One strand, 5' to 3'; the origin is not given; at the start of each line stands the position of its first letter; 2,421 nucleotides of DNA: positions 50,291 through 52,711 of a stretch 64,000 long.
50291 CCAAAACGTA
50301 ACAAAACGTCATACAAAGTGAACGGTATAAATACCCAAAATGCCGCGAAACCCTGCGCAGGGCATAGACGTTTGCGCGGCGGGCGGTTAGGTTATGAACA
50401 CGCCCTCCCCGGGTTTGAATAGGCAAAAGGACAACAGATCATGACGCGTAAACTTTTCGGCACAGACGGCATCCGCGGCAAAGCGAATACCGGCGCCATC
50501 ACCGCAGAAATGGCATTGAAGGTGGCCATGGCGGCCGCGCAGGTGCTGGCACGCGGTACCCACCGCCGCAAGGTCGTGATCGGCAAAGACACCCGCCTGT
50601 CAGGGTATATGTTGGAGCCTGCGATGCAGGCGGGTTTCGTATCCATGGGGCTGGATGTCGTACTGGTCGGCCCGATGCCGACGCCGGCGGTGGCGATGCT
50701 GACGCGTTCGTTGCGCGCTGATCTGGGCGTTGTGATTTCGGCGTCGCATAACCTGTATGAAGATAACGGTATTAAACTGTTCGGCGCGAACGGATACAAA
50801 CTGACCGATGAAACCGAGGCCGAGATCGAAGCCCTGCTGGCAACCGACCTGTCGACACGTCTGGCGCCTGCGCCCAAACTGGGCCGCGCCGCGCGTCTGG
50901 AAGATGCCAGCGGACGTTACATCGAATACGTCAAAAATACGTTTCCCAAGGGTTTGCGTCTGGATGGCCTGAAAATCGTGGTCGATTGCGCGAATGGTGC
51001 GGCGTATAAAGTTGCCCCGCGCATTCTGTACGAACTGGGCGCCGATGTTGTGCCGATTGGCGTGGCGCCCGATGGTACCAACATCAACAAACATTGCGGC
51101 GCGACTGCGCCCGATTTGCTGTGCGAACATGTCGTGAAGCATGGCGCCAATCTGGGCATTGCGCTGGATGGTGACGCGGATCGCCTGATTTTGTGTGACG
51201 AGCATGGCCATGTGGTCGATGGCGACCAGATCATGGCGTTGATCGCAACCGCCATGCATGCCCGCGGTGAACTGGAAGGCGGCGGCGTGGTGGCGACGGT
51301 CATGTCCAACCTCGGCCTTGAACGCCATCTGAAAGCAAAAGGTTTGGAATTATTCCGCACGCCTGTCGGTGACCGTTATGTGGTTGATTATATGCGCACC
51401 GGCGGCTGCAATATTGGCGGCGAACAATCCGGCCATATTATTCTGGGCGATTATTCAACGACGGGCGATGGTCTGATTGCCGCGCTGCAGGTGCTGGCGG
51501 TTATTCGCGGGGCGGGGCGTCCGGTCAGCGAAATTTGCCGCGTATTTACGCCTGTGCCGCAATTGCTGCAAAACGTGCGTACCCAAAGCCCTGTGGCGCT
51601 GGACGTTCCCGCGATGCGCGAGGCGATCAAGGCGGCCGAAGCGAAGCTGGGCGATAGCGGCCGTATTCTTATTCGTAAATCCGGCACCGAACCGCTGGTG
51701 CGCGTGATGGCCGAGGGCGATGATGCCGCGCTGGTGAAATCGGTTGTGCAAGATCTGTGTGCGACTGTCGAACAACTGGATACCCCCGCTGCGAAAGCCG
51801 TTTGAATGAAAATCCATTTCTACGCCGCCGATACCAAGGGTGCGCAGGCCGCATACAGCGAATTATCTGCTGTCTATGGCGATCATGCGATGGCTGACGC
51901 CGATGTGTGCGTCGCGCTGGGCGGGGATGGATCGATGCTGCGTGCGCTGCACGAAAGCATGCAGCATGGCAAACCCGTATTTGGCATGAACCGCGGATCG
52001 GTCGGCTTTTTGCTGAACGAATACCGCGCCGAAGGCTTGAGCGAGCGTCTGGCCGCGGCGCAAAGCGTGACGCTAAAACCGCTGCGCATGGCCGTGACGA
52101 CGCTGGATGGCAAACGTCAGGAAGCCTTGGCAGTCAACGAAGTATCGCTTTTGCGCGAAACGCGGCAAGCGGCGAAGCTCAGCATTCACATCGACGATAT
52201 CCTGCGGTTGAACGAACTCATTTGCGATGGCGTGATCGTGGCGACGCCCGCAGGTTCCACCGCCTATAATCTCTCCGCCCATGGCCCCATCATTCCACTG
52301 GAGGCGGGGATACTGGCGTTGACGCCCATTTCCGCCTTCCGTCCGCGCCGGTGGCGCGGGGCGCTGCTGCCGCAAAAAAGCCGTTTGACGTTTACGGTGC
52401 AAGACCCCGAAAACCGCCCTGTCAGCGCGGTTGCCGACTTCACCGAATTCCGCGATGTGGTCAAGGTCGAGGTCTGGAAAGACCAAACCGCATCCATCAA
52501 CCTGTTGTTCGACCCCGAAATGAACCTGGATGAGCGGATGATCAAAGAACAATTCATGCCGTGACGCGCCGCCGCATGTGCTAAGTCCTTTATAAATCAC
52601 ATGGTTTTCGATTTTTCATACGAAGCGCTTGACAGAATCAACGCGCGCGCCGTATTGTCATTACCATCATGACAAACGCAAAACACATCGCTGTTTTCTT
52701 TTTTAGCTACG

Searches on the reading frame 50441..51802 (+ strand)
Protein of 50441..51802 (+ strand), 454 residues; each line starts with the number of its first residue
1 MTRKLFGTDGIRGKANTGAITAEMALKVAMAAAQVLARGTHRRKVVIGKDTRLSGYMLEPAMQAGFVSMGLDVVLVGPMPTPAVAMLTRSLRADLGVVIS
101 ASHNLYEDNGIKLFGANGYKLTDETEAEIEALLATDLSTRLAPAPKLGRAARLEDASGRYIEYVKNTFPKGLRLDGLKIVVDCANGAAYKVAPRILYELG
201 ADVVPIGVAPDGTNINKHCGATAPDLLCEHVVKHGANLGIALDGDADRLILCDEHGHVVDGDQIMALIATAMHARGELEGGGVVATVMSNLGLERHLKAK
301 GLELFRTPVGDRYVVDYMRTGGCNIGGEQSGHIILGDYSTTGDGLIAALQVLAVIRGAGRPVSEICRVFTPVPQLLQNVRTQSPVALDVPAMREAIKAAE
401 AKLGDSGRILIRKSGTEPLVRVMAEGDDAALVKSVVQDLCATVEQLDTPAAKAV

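Call 19: search_protein_families(library=pfam, proteins=[window:50441-51802:+], max_evalue=0.001)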
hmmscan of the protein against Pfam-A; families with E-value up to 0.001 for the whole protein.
window:50441-51802:+ (454 aa): 4 families
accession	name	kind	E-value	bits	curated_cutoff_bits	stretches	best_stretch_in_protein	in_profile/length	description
PF02878.22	PGM_PMM_I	-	9.1e-45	152.2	22.5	1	3-136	1-134/138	Phosphoglucomutase/phosphomannomutase, alpha/beta/alpha domain I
PF02880.22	PGM_PMM_III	-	2.1e-38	131.4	20.7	1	260-368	1-111/115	Phosphoglucomutase/phosphomannomutase, alpha/beta/alpha domain III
PF02879.22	PGM_PMM_II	-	1.3e-18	67.8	29.3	1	159-256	2-103/103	Phosphoglucomutase/phosphomannomutase, alpha/beta/alpha domain II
PF00408.26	PGM_PMM_IV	-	1.2e-15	57.8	23.1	1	386-440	12-66/68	Phosphoglucomutase/phosphomannomutase, C-terminal domain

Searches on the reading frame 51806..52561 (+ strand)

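Call 19: search_protein_families(library=pfam, proteins=[window:51806-52561:+], max_evalue=0.001)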
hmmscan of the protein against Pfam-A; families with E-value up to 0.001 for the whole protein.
window:51806-52561:+ (252 aa): 2 families
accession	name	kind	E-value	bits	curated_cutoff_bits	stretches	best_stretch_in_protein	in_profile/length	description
PF20143.4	NAD_kinase_C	-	1.8e-10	41.1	23.7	1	111-203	2-91/126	ATP-NAD kinase C-terminal domain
PF01513.26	NAD_kinase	-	2.9e-09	37.8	25.5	1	11-70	52-111/130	ATP-NAD kinase N-terminal domain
